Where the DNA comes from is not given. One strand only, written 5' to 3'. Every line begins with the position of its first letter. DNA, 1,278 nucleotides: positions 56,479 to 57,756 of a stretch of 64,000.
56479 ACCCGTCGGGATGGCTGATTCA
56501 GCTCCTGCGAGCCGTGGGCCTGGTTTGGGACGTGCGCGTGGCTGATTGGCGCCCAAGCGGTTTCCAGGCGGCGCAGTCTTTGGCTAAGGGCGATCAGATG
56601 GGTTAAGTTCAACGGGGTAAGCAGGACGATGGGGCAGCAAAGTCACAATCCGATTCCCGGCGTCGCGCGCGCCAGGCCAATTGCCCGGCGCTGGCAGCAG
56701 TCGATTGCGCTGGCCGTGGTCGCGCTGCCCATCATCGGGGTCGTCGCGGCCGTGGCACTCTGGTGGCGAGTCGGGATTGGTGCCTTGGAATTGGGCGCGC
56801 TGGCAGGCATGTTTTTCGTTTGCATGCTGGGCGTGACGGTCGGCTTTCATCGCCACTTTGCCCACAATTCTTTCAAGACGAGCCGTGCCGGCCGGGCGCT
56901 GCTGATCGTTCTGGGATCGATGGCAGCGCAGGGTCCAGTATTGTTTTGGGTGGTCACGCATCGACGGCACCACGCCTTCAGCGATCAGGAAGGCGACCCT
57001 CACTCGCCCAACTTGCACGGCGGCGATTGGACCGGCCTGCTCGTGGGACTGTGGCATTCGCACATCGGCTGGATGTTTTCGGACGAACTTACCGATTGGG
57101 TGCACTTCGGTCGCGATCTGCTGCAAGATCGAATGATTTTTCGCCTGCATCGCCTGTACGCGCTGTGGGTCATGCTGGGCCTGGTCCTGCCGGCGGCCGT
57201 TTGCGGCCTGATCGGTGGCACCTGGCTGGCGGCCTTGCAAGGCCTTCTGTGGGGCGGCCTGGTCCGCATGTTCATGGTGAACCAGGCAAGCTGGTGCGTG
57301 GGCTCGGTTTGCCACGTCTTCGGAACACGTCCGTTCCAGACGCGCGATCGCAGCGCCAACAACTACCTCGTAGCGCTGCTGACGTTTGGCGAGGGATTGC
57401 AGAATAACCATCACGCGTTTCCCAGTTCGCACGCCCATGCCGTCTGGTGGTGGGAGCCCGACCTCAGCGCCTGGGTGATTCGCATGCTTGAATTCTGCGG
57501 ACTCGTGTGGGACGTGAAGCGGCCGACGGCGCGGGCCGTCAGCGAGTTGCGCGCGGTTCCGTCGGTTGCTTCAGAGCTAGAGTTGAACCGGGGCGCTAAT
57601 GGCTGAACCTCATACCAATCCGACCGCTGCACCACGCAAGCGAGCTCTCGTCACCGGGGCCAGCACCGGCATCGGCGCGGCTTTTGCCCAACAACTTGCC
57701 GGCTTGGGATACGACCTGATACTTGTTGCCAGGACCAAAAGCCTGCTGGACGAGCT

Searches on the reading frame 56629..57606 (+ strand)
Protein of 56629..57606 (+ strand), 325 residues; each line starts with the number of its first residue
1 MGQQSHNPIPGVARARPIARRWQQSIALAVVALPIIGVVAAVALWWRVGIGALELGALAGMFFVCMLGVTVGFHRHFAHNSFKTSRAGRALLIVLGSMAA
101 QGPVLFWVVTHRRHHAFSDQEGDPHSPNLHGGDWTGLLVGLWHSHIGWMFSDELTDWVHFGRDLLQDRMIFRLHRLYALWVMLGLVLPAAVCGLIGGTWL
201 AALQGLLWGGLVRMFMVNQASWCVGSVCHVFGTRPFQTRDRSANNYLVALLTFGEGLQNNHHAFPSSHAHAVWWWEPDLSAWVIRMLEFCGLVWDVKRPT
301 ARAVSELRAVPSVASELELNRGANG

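Call 7: search_protein_families(library=pfam, proteins=[window:56629-57606:+], max_evalue=0.001)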
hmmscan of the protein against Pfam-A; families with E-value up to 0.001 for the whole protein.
window:56629-57606:+ (325 aa): 1 family
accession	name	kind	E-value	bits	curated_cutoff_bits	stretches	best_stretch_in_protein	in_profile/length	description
PF00487.30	FA_desaturase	-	2.6e-20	73.7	29.7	1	59-270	8-229/253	Fatty acid desaturase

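Call 18: search_protein_families(library=ncbifam, proteins=[window:56629-57606:+], max_evalue=0.001)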
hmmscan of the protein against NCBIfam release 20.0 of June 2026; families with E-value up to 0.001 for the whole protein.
window:56629-57606:+ (325 aa): 1 family
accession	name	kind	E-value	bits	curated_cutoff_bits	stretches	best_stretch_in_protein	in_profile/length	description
NF049918.1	DesA_fam_desat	equivalog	1.2e-25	90.5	400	1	62-299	18-243/385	DesA family fatty acid desaturase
